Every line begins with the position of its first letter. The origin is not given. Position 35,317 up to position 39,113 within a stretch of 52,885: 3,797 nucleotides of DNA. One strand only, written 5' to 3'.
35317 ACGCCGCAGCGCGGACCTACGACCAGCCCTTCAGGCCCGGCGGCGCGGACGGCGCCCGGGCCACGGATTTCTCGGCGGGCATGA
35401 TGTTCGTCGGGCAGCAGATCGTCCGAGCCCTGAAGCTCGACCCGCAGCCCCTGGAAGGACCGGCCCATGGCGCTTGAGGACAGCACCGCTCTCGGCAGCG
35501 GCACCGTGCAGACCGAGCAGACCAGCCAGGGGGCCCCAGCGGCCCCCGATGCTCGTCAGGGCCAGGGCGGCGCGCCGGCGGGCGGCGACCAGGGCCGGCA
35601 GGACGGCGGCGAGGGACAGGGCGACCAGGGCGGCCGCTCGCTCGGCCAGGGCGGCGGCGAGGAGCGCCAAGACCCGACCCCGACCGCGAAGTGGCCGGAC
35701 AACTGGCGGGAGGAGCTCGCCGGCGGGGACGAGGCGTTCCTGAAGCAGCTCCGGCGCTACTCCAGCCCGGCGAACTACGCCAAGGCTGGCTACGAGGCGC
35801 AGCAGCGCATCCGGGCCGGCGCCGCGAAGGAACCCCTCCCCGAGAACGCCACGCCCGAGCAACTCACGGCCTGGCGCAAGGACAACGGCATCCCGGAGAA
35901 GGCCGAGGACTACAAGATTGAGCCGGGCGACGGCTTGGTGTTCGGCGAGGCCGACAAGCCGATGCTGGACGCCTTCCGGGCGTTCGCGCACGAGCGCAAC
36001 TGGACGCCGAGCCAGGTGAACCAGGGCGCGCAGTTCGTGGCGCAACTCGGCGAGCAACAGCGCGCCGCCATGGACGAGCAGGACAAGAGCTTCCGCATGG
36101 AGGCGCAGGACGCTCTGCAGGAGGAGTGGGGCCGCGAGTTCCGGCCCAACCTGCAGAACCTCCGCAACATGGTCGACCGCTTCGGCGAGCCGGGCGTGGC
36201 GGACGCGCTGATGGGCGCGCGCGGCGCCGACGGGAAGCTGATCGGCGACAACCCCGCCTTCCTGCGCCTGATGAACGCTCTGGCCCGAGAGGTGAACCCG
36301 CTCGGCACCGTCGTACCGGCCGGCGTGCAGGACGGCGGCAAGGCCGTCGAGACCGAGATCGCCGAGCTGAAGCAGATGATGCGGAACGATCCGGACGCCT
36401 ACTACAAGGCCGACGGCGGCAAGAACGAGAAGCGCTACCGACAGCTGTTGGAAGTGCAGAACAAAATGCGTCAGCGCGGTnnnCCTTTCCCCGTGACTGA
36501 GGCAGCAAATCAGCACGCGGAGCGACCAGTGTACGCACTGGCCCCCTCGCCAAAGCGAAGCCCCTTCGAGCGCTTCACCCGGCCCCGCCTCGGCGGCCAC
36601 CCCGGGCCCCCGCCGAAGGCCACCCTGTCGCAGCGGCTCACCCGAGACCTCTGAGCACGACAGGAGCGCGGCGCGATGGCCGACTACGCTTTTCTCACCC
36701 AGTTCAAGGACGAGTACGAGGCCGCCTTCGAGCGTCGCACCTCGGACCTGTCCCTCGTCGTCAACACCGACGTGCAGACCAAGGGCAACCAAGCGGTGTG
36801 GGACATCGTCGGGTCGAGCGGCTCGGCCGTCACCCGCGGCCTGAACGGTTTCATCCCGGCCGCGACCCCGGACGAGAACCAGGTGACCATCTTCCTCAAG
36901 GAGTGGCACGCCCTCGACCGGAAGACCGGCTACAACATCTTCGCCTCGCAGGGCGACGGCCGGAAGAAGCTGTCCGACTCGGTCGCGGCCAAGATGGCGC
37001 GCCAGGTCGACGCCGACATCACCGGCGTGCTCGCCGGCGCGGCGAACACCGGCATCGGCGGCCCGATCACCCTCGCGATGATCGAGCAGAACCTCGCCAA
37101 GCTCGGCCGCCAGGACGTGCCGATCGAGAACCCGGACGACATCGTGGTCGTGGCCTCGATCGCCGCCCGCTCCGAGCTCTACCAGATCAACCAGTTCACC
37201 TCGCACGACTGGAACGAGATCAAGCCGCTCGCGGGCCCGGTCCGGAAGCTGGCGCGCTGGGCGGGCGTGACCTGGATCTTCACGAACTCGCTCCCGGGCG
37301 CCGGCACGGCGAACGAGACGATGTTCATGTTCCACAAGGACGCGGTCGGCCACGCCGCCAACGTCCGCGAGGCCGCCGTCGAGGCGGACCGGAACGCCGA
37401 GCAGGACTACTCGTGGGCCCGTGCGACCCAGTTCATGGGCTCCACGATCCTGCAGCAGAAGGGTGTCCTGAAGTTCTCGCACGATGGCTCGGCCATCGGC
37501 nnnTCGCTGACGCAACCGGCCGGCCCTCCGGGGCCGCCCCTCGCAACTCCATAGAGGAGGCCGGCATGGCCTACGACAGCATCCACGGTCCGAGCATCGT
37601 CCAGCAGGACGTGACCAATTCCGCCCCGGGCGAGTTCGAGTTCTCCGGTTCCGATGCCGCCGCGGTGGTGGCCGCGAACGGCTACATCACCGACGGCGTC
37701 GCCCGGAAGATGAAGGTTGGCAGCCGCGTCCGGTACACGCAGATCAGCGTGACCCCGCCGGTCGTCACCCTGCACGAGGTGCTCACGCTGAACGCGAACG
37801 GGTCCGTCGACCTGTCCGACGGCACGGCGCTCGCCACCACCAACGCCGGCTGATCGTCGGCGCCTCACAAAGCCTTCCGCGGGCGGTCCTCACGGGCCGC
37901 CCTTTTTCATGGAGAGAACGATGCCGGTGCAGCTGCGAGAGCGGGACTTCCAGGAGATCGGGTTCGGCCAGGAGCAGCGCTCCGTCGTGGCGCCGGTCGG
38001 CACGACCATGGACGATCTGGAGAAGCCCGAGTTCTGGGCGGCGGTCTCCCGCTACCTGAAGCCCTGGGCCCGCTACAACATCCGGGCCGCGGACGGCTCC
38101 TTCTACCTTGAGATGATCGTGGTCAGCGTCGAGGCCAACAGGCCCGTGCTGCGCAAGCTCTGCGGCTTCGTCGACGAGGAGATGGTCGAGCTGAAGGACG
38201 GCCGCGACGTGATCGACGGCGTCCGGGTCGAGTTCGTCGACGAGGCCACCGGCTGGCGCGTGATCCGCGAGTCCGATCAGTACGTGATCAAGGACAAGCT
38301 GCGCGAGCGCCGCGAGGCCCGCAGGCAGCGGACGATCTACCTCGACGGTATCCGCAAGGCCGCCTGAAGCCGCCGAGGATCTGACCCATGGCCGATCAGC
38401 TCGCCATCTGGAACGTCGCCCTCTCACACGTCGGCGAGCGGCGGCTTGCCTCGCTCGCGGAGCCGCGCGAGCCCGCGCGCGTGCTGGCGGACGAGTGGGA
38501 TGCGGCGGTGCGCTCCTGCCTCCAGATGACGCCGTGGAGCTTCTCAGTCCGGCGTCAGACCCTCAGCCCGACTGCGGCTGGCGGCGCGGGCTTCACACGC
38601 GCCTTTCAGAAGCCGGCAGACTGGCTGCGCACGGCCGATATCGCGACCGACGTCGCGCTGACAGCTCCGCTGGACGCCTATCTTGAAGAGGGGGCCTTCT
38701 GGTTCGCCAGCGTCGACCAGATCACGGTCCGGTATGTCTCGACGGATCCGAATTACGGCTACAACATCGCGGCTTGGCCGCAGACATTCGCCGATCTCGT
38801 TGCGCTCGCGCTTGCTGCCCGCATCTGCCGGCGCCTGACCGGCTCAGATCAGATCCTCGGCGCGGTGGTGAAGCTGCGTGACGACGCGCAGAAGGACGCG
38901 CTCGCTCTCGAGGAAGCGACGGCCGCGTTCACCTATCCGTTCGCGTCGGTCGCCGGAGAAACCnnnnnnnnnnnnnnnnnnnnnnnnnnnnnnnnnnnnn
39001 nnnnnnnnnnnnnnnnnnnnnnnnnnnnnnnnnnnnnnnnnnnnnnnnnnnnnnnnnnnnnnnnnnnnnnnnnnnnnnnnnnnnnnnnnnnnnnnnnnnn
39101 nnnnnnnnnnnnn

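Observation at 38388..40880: Four tandem gp11-like adaptor domains fused into one 830-aa polypeptide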

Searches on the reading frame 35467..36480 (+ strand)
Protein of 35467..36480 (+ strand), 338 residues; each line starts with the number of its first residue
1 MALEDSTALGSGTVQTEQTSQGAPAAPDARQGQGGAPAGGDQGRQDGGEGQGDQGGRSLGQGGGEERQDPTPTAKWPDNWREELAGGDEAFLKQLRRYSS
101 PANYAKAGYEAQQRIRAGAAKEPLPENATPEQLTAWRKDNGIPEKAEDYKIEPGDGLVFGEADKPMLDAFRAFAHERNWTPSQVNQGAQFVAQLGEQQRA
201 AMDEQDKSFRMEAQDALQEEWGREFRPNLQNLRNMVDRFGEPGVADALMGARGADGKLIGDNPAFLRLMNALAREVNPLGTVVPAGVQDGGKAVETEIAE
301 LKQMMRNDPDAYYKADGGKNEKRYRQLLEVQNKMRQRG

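Call 10: search_protein_families(library=phrogs, proteins=[window:35467-36480:+], max_evalue=0.001)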
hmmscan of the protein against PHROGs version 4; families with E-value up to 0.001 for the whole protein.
window:35467-36480:+ (338 aa): 1 family
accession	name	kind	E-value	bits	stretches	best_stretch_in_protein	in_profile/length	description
phrog_3742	-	unknown function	2.3e-29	104.2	1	62-315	25-275/287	-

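Call 11: search_protein_families(library=pfam, proteins=[window:35467-36480:+], max_evalue=0.01)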
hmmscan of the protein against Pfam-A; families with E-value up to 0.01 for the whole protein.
window:35467-36480:+ (338 aa): 0 families

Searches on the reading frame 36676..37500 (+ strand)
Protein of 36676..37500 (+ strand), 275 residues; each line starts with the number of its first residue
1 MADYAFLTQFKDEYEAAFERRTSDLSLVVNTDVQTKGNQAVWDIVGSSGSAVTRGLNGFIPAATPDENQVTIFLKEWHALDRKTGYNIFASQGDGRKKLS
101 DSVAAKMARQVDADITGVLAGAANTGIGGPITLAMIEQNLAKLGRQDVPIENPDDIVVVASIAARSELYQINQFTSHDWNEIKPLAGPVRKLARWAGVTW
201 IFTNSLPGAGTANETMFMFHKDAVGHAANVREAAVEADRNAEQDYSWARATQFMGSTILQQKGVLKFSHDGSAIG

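Call 10: search_protein_families(library=phrogs, proteins=[window:36676-37500:+], max_evalue=0.001)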
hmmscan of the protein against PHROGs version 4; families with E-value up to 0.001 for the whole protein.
window:36676-37500:+ (275 aa): 2 families
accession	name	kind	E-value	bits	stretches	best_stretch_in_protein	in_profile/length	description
phrog_3437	-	head and packaging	2.9e-46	159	1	1-270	6-292/294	major head protein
phrog_267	-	head and packaging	3.9e-12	47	1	6-264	41-320/410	major head protein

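Call 11: search_protein_families(library=pfam, proteins=[window:36676-37500:+], max_evalue=0.01)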
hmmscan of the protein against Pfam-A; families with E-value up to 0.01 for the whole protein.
window:36676-37500:+ (275 aa): 1 family
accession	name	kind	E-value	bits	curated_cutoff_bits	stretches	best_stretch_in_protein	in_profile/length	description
PF19821.5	Phage_capsid_2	-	2.6e-24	86.4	25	1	5-267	4-289/293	Phage capsid protein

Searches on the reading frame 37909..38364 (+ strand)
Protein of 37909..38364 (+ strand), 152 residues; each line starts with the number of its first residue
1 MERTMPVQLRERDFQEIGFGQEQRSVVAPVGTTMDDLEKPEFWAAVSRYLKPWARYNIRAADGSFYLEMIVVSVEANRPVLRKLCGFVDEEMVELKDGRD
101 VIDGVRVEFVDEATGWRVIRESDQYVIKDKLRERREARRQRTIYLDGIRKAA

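Call 10: search_protein_families(library=phrogs, proteins=[window:37909-38364:+], max_evalue=0.001)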
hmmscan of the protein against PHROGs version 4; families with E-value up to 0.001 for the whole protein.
window:37909-38364:+ (152 aa): 1 family
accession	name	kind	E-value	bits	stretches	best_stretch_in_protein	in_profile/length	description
phrog_26742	-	unknown function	3e-18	67.1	1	14-142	8-136/144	-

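Call 11: search_protein_families(library=pfam, proteins=[window:37909-38364:+], max_evalue=0.01)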
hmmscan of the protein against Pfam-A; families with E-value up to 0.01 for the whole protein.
window:37909-38364:+ (152 aa): 0 families

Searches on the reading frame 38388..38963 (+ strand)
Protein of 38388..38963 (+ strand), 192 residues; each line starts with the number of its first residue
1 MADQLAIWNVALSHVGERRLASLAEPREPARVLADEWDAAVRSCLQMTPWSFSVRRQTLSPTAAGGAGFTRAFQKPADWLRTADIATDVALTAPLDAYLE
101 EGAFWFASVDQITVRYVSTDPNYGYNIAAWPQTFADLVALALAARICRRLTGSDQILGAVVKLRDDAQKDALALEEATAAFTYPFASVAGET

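Call 14: search_solved_structures(query=A1, max_evalue=10, show_alignments=3)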
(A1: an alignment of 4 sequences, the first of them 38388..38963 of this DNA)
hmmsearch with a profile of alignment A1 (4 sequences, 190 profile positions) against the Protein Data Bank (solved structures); distinct sequences matched with E-value up to 10: 3.
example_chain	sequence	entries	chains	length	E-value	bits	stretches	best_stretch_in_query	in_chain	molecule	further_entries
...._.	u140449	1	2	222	9e-08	35.2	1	2-83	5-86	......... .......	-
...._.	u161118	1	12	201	0.17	14.7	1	123-177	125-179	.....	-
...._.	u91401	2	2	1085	0.2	14.5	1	120-173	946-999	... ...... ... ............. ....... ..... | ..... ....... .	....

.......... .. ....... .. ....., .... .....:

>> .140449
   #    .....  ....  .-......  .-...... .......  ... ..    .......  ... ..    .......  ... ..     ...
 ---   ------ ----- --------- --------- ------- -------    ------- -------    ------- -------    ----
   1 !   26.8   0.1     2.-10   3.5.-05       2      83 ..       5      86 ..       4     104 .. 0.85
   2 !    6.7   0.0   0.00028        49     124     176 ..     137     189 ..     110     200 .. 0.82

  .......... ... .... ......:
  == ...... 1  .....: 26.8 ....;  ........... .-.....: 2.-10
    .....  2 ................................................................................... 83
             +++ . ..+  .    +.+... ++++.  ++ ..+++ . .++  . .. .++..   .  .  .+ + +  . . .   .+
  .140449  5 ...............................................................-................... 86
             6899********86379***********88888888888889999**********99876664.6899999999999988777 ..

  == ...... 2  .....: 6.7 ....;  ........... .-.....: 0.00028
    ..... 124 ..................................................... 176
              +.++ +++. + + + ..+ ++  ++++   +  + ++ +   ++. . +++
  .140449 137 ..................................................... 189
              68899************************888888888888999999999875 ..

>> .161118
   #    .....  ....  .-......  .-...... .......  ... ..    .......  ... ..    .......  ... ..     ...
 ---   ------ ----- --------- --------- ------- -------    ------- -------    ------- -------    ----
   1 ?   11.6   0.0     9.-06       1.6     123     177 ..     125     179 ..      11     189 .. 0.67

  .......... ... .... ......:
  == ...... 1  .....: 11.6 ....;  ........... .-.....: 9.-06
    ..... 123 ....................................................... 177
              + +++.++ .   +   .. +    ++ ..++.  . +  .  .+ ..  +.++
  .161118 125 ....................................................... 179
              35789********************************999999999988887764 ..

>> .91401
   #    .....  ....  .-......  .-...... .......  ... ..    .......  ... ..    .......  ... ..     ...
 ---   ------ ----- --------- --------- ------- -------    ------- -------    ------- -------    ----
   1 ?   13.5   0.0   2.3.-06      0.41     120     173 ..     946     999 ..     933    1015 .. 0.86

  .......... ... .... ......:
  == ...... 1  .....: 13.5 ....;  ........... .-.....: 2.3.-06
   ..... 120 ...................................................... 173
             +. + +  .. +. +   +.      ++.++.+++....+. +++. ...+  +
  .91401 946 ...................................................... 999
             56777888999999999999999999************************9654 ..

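Call 20: find_homologous_proteins(query=A1, max_evalue=0.001)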
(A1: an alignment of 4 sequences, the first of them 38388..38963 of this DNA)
Query A1 (4 sequences) (192 aa, profile of the alignment): 3 proteins with E <= 0.001 among 8000 candidates.
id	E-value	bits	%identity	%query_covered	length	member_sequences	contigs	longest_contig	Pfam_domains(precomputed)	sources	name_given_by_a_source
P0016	1.1e-84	301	54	98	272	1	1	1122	-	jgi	jgi:hypothetical protein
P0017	6.9e-55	204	47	95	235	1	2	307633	-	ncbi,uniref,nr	ncbi:hypothetical protein [Methylobacterium iners]|uniref:Uncharacterized protein n=1 Tax=Methylobac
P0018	1.3e-29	121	33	93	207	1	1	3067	-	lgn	-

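Call 27: search_protein_representatives(alignment_id=A1)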
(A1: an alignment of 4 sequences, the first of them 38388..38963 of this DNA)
Query: 4 sequences, 190 profile positions. Proteins with E-value up to 0.001 (for the whole library): 5205; up to 1e-10: 1018; up to 1e-30: 222. The best 150 are listed.
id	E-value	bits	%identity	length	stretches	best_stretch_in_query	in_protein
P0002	0.0e+00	1231.1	-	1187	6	1-183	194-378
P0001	0.0e+00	1156.3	-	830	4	1-188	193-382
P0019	3.2e-172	584.7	-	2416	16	1-174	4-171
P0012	1.6e-165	562.8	-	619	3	1-186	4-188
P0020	4.4e-114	395.1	-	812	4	4-170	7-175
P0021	2.4e-106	369.9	-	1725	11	1-175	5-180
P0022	1.1e-101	354.7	-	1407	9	1-153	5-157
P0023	1.2e-97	341.5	-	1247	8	2-174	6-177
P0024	1.1e-92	325.3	-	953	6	29-148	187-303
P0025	3.2e-92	323.8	-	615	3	1-174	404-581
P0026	1.1e-89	315.5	-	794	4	28-181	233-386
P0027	1.2e-89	315.3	-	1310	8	1-174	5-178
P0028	7.2e-88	309.6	-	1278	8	1-161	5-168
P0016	3.5e-85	300.8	-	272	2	1-183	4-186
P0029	8.2e-82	289.8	-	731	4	9-175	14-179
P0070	8.6e-45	169.1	-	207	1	1-182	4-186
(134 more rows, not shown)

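Call 42: find_encoding_contigs(protein=P0019, flank=10000, max_places=2)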
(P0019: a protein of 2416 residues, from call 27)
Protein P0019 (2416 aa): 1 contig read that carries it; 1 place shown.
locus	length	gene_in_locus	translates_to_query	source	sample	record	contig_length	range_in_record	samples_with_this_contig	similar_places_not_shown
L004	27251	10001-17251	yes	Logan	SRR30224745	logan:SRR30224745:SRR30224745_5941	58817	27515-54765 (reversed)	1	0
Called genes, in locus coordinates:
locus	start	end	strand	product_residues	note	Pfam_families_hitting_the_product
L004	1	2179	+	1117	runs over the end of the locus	-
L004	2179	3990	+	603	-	-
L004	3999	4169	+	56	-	-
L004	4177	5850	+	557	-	PF12236:Head-tail_con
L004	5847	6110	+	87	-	PF25181:Phage_Bbp19 (weak)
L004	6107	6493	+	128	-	-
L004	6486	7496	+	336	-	-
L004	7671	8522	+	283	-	PF19821:Phage_capsid_2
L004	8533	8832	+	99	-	-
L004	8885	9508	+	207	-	-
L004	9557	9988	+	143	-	-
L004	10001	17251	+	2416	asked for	-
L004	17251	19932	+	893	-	-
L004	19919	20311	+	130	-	-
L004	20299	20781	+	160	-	-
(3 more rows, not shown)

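Call 43: search_dna_similar(query=P0029, collection=phages, mode=protein, max_evalue=0.001, max_rows=30)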
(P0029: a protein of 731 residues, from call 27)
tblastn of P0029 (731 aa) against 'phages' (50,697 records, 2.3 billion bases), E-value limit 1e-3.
Records with a match: 1; places in all: 1; records where one place covers at least 80% of the query: 0.
Best place of each record, by identity: <60% 1.
By first word of the organism name: Burkholderia 1.
By host as written in the record: Burkholderia sp. 1.
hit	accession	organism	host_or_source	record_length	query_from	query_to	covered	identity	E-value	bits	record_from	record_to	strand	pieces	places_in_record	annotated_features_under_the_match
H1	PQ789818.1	Burkholderia phage vB_E332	Burkholderia sp.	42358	536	678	20%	29.5%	4e-4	50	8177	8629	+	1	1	hypothetical protein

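Call 44: search_dna_similar(query=P0070, collection=phages, mode=protein, max_evalue=0.001, max_rows=30)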
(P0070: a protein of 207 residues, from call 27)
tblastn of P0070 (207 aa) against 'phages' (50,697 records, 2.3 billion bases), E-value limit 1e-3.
Records with a match: 49; places in all: 49; records where one place covers at least 80% of the query: 0.
Best place of each record, by identity: <60% 49.
By first word of the organism name: Vibrio 38; Acinetobacter 3; Caudoviricetes 3; Ralstonia 2; Escherichia 1; Alcaligenes 1; Bacteriophage 1.
By host as written in the record: - 24; Vibrio cholerae 2095 9; Vibrio cholerae 7; Vibrio cholerae O1 Classic E8021 2; Vibrio crassostreae 2; Ralstonia solanacearum 1; Ralstonia solanacearum SL341 1; Escherichia coli APEC O78 1; and 2 more.
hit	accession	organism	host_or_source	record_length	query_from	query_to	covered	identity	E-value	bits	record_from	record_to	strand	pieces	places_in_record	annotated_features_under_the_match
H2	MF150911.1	Ralstonia phage DU_RP_II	Ralstonia solanacearum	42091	3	155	74%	25.7%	2e-4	47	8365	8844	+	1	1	RecT family recombinase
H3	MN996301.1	Ralstonia phage RpY1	Ralstonia solanacearum SL341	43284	3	155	74%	24.6%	3e-4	47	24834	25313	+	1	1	hypothetical protein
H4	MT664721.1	Escherichia phage vB_EcoM_APEC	Escherichia coli APEC O78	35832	3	157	75%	23.2%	8e-7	54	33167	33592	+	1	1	tail tubular protein A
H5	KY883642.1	Vibrio phage JSF15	Vibrio cholerae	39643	1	149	72%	23.8%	8e-8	57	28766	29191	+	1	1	PE family protein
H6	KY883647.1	Vibrio phage JSF33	Vibrio cholerae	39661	1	149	72%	23.8%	8e-8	57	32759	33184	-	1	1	PE family protein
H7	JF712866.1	Vibrio phage phiVC8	Vibrio cholerae O1 Classic E8021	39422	1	149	72%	23.8%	8e-8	57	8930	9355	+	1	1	tail protein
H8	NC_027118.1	Vibrio phage phiVC8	Vibrio cholerae O1 Classic E8021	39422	1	149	72%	23.8%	8e-8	57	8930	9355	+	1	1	tail tubular protein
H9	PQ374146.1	Acinetobacter phage TPWB-05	Acinetobacter sp.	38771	2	157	75%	22.4%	2e-6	53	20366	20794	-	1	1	tail protein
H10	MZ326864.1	Alcaligenes phage Piluca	Alcaligenes faecalis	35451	2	157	75%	22.4%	8e-6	51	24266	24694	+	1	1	tail knob protein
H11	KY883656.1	Vibrio phage JSF9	Vibrio cholerae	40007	1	149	72%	23.2%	3e-8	59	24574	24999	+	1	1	hypothetical protein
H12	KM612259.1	Vibrio phage QH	Vibrio cholerae 2095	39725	1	149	72%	23.2%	4e-8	58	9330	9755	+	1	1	major tail subunit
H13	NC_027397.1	Vibrio phage QH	Vibrio cholerae 2095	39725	1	149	72%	23.2%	4e-8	58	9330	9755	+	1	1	tail tubular protein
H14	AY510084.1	Vibrio phage VP5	Vibrio cholerae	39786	1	149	72%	23.2%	5e-8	58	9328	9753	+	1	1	major tail subunit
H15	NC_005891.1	Vibrio phage VP5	Vibrio cholerae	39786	1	149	72%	23.2%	5e-8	58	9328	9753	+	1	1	tail tubular protein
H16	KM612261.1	Vibrio phage H1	Vibrio cholerae 2095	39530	1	149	72%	23.2%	5e-8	58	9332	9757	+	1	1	hypothetical protein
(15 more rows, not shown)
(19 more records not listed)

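Call 45: get_annotated_region(hit=H1, flank=6000)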
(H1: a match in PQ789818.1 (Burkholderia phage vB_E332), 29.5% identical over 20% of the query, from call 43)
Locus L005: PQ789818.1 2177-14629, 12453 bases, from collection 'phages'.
description: Burkholderia phage vB_E332, complete genome.
organism: Burkholderia phage vB_E332 (NCBI taxid 3417001)
taxonomy: Viruses
host: Burkholderia sp.; source: -; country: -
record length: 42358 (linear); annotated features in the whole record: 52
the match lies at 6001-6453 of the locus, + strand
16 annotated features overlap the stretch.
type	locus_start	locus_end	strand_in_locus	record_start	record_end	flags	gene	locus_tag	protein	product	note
CDS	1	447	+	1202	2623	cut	-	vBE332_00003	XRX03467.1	terminase large subunit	-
CDS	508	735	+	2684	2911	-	-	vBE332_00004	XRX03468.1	hypothetical protein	-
CDS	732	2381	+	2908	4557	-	-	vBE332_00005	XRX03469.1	portal protein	-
CDS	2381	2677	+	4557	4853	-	-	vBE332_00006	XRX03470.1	hypothetical protein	-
CDS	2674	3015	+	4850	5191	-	-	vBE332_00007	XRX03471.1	hypothetical protein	-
CDS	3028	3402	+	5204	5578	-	-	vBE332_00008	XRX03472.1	hypothetical protein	-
CDS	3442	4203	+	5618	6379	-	-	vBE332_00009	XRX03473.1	hypothetical protein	-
CDS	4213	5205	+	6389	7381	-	-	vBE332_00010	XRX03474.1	hypothetical protein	-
CDS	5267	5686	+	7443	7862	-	-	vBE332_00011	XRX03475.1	hypothetical protein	-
CDS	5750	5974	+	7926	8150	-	-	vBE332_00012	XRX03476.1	hypothetical protein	-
CDS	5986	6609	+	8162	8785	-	-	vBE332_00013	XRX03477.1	hypothetical protein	-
CDS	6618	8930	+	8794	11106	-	-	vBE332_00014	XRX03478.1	hypothetical protein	-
CDS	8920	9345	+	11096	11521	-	-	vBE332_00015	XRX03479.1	acetyltransferase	-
CDS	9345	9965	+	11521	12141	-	-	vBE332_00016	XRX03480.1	hypothetical protein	-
CDS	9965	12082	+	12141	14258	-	-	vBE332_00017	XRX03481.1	hypothetical protein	-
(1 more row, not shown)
